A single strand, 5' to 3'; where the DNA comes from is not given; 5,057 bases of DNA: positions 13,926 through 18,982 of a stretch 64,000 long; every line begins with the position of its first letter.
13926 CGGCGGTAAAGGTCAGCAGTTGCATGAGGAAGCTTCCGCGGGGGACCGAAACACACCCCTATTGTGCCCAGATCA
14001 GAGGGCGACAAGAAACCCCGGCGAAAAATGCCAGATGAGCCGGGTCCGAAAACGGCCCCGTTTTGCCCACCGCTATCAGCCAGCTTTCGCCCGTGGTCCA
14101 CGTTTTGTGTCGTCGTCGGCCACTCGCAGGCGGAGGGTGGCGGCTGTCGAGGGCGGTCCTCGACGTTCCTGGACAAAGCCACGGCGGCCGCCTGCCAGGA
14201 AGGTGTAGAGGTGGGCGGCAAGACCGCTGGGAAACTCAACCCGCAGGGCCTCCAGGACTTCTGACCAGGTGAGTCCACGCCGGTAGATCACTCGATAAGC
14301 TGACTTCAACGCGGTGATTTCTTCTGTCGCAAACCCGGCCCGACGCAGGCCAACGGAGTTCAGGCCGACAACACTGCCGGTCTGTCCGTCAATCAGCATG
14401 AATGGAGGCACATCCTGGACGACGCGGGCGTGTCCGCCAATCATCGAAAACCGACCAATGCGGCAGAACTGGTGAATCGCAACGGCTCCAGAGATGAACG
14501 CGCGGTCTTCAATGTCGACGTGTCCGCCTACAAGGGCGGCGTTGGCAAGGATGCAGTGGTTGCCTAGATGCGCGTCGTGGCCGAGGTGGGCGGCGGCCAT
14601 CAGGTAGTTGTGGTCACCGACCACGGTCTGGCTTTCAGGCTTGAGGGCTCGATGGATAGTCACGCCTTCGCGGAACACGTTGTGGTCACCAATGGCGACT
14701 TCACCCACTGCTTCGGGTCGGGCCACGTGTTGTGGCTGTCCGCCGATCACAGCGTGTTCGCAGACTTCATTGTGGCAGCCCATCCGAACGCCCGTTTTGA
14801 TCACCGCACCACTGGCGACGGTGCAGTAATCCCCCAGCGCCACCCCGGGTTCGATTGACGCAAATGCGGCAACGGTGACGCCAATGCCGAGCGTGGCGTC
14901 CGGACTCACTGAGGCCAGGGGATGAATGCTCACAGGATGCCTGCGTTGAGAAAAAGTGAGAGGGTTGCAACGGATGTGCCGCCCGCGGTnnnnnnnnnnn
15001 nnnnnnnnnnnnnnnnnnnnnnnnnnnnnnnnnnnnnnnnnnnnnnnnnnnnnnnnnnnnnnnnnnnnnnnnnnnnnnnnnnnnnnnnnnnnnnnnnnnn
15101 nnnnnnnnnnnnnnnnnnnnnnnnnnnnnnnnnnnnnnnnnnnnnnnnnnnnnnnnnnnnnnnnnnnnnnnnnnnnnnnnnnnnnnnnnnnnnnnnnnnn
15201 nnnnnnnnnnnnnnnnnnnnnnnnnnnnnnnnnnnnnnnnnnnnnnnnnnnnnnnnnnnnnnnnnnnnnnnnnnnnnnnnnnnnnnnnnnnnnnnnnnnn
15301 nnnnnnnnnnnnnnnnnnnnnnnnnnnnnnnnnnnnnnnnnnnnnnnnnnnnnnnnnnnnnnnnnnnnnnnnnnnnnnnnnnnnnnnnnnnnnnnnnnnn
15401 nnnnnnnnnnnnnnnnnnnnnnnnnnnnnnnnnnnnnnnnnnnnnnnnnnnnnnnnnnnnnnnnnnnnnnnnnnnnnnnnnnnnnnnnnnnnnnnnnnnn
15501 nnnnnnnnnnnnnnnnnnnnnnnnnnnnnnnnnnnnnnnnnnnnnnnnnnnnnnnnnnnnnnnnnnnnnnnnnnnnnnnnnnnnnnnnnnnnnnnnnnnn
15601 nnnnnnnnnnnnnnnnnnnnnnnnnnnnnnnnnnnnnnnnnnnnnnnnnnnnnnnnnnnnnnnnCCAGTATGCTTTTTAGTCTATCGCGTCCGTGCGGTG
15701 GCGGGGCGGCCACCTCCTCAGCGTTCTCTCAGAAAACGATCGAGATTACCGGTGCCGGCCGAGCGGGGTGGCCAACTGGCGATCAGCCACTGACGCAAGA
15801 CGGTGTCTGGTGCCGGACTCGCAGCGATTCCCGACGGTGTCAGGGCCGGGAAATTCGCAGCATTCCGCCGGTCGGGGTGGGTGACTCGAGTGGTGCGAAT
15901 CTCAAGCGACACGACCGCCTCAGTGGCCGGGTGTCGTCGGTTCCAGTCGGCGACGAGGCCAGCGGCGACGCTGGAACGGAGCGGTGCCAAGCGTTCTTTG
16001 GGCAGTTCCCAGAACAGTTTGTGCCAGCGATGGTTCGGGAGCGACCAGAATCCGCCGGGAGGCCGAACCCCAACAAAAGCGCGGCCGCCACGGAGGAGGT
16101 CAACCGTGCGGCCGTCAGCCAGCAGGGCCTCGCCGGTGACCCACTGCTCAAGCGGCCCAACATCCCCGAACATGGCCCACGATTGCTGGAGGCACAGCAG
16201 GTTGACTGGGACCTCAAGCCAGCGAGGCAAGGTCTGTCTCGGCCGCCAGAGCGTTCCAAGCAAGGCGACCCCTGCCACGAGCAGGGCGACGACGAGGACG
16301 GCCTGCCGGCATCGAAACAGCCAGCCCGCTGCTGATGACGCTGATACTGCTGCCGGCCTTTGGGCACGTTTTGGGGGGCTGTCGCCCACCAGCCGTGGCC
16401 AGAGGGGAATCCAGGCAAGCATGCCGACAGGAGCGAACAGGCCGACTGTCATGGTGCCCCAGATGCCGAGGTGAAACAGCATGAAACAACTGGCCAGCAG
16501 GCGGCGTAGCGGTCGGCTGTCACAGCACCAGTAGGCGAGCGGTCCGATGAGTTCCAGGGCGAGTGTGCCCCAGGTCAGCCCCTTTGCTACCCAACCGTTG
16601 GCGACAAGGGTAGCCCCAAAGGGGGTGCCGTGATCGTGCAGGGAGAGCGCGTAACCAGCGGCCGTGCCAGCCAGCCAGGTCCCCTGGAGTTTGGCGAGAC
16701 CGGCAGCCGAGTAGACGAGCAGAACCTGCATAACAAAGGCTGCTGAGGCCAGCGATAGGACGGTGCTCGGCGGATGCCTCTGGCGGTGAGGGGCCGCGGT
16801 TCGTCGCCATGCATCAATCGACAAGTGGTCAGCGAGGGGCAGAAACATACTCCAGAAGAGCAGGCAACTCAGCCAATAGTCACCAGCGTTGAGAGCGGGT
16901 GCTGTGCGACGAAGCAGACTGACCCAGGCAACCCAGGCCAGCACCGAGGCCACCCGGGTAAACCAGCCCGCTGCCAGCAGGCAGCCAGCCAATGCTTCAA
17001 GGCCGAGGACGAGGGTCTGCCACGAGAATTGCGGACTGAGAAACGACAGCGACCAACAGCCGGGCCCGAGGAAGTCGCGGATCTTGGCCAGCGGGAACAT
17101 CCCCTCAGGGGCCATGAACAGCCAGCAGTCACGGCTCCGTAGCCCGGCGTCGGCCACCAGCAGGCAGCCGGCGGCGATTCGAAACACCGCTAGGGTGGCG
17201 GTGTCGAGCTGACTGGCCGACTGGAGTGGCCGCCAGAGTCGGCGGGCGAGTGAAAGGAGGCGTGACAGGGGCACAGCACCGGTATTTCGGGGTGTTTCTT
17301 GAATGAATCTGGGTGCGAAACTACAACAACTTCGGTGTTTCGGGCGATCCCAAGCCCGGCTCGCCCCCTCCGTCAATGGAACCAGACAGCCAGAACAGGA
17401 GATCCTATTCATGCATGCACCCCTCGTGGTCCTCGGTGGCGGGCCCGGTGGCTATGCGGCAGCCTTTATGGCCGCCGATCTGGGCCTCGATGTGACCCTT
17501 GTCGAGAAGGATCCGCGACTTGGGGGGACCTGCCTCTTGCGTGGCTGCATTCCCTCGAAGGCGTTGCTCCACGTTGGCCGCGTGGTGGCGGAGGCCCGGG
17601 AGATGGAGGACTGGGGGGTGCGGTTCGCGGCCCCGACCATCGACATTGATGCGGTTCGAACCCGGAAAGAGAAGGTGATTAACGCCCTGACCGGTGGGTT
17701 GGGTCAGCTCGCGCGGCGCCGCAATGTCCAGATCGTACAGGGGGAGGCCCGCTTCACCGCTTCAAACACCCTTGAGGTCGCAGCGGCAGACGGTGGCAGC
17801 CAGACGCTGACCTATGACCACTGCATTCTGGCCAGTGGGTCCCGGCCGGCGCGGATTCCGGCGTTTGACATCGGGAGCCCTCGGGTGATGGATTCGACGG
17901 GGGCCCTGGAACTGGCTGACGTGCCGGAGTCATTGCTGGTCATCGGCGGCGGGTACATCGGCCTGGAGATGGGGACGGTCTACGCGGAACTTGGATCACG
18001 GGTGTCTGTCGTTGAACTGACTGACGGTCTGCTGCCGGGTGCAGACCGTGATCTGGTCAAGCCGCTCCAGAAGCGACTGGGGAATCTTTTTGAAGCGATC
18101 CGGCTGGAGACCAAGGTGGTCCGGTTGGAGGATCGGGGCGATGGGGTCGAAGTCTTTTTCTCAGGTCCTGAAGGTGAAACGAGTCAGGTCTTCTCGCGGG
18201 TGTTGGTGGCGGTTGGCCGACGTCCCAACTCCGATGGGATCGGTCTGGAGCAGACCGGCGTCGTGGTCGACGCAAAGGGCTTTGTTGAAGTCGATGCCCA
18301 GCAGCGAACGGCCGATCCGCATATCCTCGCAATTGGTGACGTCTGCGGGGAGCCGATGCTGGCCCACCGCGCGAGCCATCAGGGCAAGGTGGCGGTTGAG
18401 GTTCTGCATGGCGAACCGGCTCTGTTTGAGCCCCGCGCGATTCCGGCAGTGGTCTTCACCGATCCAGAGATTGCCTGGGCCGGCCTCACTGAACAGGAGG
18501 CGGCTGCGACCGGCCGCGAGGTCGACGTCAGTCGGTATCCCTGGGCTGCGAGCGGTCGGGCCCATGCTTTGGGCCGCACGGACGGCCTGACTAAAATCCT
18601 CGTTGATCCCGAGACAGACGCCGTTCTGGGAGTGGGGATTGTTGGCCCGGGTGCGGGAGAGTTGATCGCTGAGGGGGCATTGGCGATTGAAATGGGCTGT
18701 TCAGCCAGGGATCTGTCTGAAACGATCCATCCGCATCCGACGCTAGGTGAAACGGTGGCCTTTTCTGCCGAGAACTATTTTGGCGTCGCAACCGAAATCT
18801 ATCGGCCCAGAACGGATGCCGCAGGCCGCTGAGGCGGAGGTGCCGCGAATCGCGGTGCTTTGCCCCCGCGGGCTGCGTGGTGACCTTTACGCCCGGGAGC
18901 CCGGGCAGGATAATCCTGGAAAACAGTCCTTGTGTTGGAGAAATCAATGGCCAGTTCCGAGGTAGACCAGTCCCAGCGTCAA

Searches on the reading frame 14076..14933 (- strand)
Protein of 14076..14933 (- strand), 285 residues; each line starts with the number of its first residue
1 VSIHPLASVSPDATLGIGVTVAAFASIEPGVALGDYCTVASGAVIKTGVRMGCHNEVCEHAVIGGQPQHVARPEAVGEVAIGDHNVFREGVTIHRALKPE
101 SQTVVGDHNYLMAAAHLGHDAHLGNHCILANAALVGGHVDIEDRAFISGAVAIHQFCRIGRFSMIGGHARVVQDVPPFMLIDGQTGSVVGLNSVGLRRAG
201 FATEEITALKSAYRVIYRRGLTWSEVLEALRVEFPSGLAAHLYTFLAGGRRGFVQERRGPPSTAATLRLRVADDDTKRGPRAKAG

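Call 35: search_protein_families(library=pfam, proteins=[window:14076-14933:-], max_evalue=0.0001)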
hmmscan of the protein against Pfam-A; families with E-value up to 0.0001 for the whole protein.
window:14076-14933:- (285 aa): 3 families
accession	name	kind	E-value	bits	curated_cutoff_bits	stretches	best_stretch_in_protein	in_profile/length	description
PF13720.11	Acetyltransf_11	-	1.4e-22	80.3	24.5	1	174-253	1-81/82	Udp N-acetylglucosamine O-acyltransferase; Domain 2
PF00132.30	Hexapep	-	4.2e-18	64.6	27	2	12-46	1-35/36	Bacterial transferase hexapeptide (six repeats)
PF25084.1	LbH_EIF2B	-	1.5e-05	25.4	54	0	104-155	51-101/105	EIF2B subunit epsilon LbH domain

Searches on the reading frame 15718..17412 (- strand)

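Call 35: search_protein_families(library=pfam, proteins=[window:15718-17412:-], max_evalue=0.0001)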
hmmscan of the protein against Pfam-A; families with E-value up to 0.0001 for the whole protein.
window:15718-17412:- (564 aa): 1 family
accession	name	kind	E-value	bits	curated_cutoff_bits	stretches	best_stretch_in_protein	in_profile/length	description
PF05090.19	HTTM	-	1.5e-13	51.4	27.7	1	69-337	4-253/259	HTTM domain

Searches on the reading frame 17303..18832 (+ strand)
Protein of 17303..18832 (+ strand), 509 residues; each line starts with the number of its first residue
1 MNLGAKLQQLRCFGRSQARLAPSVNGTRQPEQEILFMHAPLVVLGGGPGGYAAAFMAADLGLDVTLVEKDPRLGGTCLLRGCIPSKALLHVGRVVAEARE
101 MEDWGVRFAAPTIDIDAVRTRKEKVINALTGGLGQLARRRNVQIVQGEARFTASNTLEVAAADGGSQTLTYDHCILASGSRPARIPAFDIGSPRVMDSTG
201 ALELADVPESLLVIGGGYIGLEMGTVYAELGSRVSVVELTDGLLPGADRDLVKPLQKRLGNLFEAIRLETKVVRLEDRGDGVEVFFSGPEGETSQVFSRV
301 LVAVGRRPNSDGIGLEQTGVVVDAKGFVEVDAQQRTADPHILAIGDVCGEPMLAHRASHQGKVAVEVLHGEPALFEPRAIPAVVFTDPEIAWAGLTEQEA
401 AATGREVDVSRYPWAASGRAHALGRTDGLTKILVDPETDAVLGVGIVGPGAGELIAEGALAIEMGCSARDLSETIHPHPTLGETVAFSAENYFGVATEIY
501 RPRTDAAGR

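Call 35: search_protein_families(library=pfam, proteins=[window:17303-18832:+], max_evalue=0.0001)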
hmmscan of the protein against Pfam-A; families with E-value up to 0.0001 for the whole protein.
window:17303-18832:+ (509 aa): 9 families
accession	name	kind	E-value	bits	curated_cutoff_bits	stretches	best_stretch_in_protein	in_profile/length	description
PF07992.20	Pyr_redox_2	-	6.2e-64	216.6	26.1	1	41-361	3-291/291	Pyridine nucleotide-disulphide oxidoreductase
PF02852.28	Pyr_redox_dim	-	2.3e-35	121.6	25.3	1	380-485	1-106/110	Pyridine nucleotide-disulphide oxidoreductase, dimerisation domain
PF00070.33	Pyr_redox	-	3.9e-21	75.8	22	1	211-283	2-75/82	Pyridine nucleotide-disulphide oxidoreductase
PF12831.13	FAD_oxidored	-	2.2e-09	37.6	27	1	41-77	2-38/416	FAD dependent oxidoreductase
PF01134.28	GIDA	-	1.1e-08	35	22.1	1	41-109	2-67/391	Glucose inhibited division protein A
PF13450.12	NAD_binding_8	-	1.7e-07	31.9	21.9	1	43-77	1-35/68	NAD(P)-binding Rossmann-like domain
PF00890.30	FAD_binding_2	-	3.9e-06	26.8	20.4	1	42-76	3-37/414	FAD binding domain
PF13738.12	Pyr_redox_3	-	1e-05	25.4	30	0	209-333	165-292/305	Pyridine nucleotide-disulphide oxidoreductase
PF03486.20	HI0933_like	-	5.8e-05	23.1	50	0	41-77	3-39/244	HI0933-like protein Rossmann domain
